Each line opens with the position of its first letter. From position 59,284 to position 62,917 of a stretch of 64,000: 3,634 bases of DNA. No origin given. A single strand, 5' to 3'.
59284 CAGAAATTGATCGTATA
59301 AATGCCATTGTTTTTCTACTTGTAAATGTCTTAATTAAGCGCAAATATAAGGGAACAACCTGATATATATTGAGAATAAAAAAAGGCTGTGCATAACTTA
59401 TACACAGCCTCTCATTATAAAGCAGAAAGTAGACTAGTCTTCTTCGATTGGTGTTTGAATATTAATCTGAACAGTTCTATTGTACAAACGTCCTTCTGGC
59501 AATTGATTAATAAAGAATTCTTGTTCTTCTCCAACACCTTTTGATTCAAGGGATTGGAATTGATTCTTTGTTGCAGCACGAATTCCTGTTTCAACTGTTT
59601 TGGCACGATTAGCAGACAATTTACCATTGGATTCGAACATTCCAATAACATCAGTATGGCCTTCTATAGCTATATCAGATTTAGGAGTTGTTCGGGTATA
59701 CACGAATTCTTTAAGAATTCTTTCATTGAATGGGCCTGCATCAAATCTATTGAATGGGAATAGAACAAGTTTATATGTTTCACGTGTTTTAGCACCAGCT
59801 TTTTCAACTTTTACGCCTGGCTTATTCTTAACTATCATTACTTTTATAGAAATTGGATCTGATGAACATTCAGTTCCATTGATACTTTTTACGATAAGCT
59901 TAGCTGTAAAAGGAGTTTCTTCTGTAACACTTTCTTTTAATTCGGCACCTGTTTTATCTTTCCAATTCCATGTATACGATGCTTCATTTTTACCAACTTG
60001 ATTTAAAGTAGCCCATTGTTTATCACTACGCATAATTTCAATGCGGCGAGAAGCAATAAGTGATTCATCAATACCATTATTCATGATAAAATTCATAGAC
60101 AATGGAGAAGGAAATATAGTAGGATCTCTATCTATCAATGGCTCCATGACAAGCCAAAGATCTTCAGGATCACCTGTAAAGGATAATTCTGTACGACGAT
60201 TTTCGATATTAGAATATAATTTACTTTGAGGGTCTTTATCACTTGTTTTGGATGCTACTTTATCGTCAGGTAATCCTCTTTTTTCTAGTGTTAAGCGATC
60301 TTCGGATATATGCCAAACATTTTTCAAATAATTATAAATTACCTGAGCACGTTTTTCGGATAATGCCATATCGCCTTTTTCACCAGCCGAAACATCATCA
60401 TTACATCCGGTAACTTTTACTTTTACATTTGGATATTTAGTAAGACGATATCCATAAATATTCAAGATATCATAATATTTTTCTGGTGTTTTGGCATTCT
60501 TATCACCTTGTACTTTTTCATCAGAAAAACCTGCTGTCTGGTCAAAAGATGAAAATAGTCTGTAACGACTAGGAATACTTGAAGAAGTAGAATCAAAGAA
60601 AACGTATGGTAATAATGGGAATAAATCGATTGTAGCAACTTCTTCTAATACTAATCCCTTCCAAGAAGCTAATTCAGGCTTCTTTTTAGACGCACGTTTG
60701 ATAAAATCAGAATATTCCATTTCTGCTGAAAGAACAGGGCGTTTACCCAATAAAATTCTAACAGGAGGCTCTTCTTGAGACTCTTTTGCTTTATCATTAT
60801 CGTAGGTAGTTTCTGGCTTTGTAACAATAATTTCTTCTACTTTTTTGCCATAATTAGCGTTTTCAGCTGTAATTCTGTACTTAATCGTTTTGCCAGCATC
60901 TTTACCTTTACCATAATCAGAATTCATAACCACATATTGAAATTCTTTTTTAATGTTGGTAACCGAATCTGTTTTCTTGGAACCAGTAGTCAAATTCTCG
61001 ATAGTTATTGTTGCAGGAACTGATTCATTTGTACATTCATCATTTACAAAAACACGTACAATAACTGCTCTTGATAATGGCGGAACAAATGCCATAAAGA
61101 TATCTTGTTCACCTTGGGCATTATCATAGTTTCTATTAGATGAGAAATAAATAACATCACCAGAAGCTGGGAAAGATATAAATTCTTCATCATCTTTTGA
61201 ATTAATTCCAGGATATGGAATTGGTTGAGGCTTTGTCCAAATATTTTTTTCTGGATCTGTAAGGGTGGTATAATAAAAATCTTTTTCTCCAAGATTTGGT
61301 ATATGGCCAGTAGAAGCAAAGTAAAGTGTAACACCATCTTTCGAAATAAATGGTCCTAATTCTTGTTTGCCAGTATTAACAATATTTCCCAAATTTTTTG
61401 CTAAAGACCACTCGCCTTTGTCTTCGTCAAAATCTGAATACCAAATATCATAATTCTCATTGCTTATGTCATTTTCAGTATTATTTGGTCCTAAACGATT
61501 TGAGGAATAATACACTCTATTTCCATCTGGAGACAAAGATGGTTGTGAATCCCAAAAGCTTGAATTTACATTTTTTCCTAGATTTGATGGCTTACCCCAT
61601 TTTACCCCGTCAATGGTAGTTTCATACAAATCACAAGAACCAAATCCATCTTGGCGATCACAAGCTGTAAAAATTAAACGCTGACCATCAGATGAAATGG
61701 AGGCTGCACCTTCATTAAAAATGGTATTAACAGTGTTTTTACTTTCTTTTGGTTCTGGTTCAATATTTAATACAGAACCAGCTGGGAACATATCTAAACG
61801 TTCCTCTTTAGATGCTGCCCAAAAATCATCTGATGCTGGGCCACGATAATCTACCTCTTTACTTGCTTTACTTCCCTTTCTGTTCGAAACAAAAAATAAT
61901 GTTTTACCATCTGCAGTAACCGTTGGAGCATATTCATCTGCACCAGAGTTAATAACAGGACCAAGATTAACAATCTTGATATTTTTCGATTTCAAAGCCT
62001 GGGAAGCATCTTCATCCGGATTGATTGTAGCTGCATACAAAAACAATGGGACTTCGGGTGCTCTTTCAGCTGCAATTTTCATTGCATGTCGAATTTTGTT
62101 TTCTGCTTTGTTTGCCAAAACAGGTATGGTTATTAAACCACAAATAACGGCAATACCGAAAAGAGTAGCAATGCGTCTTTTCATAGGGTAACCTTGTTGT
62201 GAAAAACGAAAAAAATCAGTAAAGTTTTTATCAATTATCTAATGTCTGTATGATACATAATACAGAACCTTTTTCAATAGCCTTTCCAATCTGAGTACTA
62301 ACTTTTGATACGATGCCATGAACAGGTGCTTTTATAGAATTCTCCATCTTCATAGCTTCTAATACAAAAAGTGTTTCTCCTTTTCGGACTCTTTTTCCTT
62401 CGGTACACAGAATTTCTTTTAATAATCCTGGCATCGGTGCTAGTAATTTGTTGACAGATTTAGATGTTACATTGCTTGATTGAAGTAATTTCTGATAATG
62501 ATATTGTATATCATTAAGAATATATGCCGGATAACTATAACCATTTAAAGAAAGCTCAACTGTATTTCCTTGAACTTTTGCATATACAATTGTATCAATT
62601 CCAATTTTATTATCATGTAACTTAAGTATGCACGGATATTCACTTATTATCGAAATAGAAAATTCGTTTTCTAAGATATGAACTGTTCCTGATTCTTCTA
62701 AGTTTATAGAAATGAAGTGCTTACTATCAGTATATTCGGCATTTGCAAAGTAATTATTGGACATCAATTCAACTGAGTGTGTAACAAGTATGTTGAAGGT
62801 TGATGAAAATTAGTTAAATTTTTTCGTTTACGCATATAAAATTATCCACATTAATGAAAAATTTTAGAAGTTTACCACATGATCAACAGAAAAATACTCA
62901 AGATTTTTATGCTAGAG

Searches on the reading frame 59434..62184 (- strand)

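Call 4: search_protein_families(library=pfam, proteins=[window:59434-62184:-], max_evalue=0.01)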
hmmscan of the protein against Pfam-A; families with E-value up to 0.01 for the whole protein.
window:59434-62184:- (916 aa): 2 families
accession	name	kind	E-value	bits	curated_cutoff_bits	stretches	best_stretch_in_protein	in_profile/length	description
PF07676.18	PD40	-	1.1e-29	102.1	20.9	3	74-105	1-33/38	WD40-like Beta Propeller Repeat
PF00691.25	OmpA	-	4.1e-15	56.4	27.2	2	809-903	2-98/98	OmpA family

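Call 76: search_protein_families(library=ncbifam, proteins=[window:59434-62184:-], max_evalue=0.00001)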
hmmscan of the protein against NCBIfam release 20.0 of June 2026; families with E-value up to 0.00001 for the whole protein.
window:59434-62184:- (916 aa): 17 families
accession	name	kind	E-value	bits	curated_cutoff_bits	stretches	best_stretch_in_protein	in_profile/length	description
NF053607.1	CHU_0125_OmpA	equivalog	1.5e-37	129.5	620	1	67-388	144-432/639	CHU_0125 family OmpA-like outer membrane integrity protein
NF052230.1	T9SS_PorE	exception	1.1e-35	123.1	600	1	53-421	130-476/648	PorE family type IX secretion system protein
NF053611.1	YiaD_Gzip_OmpA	equivalog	2.4e-20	73.1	175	1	790-909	86-206/206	YiaD family glycine zipper/OmpA-like lipoprotein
NF053612.1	anchor_PA1041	equivalog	4.3e-13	49.7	250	1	807-910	133-236/236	PA1041 family peptidoglycan-binding anchor lipoprotein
TIGR03350.1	type_VI_ompA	equivalog_domain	2.5e-12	46.9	139.8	1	835-909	60-137/137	type VI secretion system protein TssL, long form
NF053585.1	OMP_LP_YfiB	equivalog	1.1e-11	44.9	128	1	836-911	88-162/163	outer membrane lipoprotein YfiB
TIGR02802.1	Pal_lipo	equivalog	1.5e-10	41.1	125.35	0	810-907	5-102/104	peptidoglycan-associated lipoprotein Pal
NF045787.1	OmpABordt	equivalog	1.4e-09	37.9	200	1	725-909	14-189/194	outer membrane protein OmpA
NF006508.0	PRK08944.1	subfamily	2.1e-09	37.1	259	1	837-911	211-289/304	MotB family protein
NF053613.1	OMP_toxin_LptF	equivalog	5.5e-09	36.1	400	1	800-910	136-246/256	lipotoxin F family OmpA-related lipoprotein LptF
NF047726.1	AutTranAdhPGAsTpgA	equivalog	2.7e-07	30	350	0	787-867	136-220/268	trimeric autotransporter adhesin/peptidogylcan-associated protein TpgA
NF045788.1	Omp38Acinit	equivalog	2.7e-07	30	500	0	832-909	269-346/354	outer membrane protein Omp38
NF007804.1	PRK10510.1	equivalog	3.5e-07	29.8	307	0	833-909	141-216/219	OmpA family lipoprotein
NF005444.0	PRK07033.1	equivalog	2.3e-06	26.9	520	0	837-911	346-423/438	DotU family type VI secretion system protein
NF008067.1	PRK10802.1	equivalog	2.6e-06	27.4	261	0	804-866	66-129/171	peptidoglycan-associated lipoprotein Pal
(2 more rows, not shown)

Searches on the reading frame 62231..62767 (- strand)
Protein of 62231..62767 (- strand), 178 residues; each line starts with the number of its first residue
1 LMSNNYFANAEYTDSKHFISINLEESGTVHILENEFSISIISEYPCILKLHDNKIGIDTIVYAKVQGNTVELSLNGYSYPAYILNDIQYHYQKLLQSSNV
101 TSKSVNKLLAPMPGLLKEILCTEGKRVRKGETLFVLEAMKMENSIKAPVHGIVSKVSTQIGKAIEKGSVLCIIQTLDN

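Call 50: search_protein_families(library=pfam, proteins=[window:62231-62767:-], max_evalue=0.001)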
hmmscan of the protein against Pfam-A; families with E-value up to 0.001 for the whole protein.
window:62231-62767:- (178 aa): 4 families
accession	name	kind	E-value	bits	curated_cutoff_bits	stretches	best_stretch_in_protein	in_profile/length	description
PF00364.28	Biotin_lipoyl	-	1.7e-15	57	22.1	1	108-173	3-73/73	Biotin-requiring enzyme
PF13533.13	Biotin_lipoyl_2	-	9.5e-06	25.8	29.8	0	110-137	5-32/32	Biotin-lipoyl like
PF16576.10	HlyD_D23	-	6.1e-05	22.8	30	0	142-177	108-143/214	Barrel-sandwich domain of CusB or HlyD membrane-fusion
PF13437.12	HlyD_3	-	6.7e-05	24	22.2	0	145-174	2-31/106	HlyD family secretion protein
